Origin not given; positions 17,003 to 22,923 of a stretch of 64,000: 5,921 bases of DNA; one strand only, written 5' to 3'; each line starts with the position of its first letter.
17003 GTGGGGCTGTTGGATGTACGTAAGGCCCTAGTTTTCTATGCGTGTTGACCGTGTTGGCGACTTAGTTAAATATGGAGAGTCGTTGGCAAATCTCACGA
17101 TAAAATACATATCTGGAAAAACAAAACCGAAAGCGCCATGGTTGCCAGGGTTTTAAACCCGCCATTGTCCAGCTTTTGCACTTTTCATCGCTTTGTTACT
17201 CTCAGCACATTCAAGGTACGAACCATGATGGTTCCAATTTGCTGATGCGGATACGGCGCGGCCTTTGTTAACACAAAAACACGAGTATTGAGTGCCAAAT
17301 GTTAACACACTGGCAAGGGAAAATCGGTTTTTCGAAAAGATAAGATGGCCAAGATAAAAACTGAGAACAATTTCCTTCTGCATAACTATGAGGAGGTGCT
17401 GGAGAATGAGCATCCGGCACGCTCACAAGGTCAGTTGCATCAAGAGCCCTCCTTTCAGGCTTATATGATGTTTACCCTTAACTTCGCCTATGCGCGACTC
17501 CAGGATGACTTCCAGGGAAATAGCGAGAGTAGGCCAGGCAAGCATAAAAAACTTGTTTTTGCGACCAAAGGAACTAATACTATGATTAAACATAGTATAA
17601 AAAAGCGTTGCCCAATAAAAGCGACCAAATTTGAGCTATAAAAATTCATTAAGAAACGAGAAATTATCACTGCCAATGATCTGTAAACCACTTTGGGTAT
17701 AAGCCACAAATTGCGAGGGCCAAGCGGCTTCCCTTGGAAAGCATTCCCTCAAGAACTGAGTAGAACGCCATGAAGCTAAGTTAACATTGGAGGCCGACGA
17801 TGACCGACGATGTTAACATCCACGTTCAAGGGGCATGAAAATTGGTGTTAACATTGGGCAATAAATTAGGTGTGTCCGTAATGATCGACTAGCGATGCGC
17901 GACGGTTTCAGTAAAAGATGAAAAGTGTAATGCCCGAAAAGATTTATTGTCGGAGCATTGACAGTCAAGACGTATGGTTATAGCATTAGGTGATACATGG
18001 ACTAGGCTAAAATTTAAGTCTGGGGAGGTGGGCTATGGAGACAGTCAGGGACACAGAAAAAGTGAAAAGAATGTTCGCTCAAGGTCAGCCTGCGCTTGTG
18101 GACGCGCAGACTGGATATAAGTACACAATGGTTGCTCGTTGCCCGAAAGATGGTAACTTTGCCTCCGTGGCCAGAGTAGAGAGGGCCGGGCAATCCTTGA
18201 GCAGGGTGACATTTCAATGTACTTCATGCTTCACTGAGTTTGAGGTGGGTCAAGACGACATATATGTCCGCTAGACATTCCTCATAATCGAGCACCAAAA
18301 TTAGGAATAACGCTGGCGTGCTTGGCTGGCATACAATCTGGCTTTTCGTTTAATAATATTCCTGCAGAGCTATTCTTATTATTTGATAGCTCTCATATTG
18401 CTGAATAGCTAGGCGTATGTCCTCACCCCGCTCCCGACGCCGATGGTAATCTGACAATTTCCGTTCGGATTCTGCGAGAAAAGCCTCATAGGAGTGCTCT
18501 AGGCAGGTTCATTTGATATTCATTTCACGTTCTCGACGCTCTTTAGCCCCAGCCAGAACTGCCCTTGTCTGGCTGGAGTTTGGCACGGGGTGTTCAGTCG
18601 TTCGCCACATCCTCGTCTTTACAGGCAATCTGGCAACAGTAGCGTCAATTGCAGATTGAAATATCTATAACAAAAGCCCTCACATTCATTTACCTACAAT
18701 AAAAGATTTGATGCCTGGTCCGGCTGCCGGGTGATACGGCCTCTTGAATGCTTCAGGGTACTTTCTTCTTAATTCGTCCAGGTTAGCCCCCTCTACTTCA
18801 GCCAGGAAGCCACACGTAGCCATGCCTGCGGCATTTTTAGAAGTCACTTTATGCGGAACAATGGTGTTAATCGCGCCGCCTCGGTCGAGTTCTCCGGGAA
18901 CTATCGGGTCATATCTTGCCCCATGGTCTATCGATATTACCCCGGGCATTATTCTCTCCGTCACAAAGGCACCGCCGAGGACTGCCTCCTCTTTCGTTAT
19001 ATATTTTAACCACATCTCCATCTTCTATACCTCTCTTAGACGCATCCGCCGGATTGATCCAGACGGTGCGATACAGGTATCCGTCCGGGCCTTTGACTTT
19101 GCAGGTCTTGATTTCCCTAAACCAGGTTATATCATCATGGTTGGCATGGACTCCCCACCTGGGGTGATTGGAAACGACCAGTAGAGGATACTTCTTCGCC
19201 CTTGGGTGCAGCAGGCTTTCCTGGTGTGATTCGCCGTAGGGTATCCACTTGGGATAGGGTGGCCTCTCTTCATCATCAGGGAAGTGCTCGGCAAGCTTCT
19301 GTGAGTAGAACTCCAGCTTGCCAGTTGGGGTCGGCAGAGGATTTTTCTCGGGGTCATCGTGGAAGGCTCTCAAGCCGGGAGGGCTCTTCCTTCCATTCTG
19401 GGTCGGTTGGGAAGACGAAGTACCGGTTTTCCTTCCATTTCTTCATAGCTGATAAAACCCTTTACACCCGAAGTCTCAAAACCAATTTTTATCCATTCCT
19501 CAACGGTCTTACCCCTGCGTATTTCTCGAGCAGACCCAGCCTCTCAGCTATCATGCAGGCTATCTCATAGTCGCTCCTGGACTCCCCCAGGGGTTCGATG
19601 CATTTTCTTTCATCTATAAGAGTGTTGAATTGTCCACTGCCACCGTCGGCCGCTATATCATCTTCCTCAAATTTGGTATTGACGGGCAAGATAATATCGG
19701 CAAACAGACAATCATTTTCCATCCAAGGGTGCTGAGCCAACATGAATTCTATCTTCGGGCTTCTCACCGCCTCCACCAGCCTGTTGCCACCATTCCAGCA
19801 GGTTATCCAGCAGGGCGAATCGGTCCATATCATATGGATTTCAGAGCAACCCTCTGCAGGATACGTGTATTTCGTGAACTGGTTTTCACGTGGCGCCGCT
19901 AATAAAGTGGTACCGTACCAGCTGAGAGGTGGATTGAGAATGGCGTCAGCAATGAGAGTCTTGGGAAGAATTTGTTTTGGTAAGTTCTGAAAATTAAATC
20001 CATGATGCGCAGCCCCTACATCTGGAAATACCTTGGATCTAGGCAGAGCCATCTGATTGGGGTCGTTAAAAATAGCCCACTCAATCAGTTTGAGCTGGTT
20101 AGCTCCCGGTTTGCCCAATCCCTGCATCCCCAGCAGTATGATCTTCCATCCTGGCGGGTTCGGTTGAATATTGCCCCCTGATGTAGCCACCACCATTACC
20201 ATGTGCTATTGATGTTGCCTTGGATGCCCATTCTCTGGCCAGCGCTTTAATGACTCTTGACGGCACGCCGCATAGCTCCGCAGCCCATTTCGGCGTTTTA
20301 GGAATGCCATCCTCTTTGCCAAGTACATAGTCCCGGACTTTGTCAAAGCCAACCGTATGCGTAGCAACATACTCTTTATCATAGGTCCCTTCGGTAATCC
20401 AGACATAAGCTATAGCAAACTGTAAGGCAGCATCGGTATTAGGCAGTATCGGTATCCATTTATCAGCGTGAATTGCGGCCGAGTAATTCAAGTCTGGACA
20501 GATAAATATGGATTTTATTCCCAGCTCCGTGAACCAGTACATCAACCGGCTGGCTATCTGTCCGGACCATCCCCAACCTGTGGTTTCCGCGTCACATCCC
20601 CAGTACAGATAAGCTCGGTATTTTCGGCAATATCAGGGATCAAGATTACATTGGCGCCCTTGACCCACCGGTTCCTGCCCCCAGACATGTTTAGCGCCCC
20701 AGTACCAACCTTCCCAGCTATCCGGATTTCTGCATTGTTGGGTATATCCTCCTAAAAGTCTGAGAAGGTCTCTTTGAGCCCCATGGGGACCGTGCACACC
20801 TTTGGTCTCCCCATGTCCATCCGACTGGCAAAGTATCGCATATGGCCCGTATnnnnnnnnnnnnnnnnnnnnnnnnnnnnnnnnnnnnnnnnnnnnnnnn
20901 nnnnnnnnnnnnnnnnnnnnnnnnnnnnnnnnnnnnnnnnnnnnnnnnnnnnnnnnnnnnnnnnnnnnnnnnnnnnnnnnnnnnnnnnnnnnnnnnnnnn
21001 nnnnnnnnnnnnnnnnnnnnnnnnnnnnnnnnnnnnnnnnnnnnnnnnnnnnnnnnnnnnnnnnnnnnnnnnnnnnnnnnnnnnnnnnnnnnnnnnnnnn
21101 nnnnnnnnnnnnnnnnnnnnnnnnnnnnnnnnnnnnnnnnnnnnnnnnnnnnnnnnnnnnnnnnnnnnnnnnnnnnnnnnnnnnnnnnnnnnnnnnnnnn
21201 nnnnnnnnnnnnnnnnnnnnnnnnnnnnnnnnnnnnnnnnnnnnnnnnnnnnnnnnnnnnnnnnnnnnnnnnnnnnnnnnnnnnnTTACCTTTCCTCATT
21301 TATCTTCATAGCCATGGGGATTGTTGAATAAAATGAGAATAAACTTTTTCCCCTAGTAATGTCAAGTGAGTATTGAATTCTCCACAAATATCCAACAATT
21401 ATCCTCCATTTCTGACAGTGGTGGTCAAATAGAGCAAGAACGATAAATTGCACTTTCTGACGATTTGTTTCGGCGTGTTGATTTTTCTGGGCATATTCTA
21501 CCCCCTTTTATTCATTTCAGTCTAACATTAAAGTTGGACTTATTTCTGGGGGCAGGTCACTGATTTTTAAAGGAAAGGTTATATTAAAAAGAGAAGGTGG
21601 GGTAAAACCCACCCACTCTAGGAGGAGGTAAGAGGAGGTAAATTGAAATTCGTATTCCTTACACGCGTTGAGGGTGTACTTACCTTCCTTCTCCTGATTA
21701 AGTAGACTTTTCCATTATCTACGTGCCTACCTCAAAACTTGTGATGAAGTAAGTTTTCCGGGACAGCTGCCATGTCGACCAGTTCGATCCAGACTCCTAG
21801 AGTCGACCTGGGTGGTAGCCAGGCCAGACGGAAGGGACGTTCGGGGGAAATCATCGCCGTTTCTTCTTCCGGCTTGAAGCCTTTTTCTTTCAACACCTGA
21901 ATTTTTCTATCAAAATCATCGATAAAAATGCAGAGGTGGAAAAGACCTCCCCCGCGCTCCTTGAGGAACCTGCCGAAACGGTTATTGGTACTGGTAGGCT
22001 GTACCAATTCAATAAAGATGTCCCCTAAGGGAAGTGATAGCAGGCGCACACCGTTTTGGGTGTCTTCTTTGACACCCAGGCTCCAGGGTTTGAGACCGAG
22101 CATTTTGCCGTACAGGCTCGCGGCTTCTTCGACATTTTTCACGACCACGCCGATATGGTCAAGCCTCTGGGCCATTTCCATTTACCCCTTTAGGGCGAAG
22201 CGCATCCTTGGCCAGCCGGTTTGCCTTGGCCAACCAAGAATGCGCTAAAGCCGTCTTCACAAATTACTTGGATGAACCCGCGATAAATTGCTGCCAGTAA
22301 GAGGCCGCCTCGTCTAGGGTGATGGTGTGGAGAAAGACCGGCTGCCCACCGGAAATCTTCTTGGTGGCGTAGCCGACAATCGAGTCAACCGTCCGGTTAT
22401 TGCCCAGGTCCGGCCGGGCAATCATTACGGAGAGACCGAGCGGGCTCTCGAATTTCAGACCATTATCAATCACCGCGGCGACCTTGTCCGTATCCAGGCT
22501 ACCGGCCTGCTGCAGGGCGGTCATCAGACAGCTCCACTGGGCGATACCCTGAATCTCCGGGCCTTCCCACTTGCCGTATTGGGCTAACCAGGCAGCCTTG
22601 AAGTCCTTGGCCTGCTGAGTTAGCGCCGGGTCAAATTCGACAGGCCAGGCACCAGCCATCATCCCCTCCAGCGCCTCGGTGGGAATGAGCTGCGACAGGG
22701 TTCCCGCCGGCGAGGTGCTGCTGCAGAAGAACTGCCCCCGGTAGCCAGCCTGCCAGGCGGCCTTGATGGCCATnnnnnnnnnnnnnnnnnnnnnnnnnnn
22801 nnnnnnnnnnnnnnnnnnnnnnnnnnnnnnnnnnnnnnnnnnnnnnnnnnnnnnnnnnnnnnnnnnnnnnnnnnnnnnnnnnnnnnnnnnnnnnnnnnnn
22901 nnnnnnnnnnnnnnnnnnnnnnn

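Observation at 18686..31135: Two paralogous pyrogallol-transhydroxylase-family molybdoenzyme genes, one decayed and one near-intact, with no small-subunit gene nearby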

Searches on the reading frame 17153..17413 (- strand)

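Call 52: search_protein_families(library=pfam, proteins=[window:17153-17413:-], max_evalue=1)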
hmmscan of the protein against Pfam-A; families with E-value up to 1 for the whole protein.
window:17153-17413:- (86 aa): 1 family
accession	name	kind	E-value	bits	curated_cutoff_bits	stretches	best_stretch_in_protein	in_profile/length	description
PF07383.17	DUF1496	-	0.085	12.8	20.2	1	36-76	2-42/53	Protein of unknown function (DUF1496)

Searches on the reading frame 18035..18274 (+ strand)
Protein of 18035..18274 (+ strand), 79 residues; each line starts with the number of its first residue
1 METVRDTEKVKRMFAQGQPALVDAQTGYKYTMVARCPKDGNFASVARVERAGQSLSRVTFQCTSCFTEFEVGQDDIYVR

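Call 52: search_protein_families(library=pfam, proteins=[window:18035-18274:+], max_evalue=1)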
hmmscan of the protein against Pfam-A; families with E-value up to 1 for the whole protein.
window:18035-18274:+ (79 aa): 1 family
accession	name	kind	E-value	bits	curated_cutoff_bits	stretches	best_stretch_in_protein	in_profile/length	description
PF23451.1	Zn_ribbon_PaaD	-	0.0059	16.7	27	1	31-70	12-50/53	PaaD zinc beta ribbon domain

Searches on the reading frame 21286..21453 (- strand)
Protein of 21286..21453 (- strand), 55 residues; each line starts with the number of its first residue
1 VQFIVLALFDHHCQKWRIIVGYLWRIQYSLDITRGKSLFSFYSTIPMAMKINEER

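Call 52: search_protein_families(library=pfam, proteins=[window:21286-21453:-], max_evalue=1)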
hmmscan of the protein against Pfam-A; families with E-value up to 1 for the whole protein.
window:21286-21453:- (55 aa): 0 families

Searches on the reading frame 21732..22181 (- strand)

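Call 25: search_protein_families(library=pfam, proteins=[window:21732-22181:-], max_evalue=0.01)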
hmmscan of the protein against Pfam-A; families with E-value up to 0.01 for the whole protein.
window:21732-22181:- (149 aa): 3 families
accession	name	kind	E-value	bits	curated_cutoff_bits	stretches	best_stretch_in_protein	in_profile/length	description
PF13669.12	Glyoxalase_4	-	3.2e-18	66.5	27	1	8-106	1-95/109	Glyoxalase/Bleomycin resistance protein/Dioxygenase superfamily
PF13468.12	Glyoxalase_3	-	2e-11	44.7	25.1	1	7-124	1-122/176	Glyoxalase-like domain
PF00903.31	Glyoxalase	-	1.2e-08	35.8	20.6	1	6-107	1-98/121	Glyoxalase/Bleomycin resistance protein/Dioxygenase superfamily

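Call 56: search_protein_families(library=ncbifam, proteins=[window:21732-22181:-], max_evalue=0.00001)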
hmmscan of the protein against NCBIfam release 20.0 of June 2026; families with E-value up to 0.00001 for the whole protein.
window:21732-22181:- (149 aa): 1 family
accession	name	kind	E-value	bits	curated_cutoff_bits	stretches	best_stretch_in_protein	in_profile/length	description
TIGR03081.1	metmalonyl_epim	equivalog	2.7e-19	70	114.95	1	6-135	1-128/129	methylmalonyl-CoA epimerase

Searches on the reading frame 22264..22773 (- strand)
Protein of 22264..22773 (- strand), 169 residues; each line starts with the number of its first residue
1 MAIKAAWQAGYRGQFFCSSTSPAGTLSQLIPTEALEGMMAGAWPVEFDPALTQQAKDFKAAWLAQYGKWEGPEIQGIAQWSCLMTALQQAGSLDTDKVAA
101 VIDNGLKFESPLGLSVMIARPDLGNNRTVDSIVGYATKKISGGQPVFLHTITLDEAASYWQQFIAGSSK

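Call 25: search_protein_families(library=pfam, proteins=[window:22264-22773:-], max_evalue=0.01)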
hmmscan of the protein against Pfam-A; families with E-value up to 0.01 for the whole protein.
window:22264-22773:- (169 aa): 1 family
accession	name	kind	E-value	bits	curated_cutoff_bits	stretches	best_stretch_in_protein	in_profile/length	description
PF13458.12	Peripla_BP_6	-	1.5e-08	35.1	31.7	1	2-119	206-324/343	Periplasmic binding protein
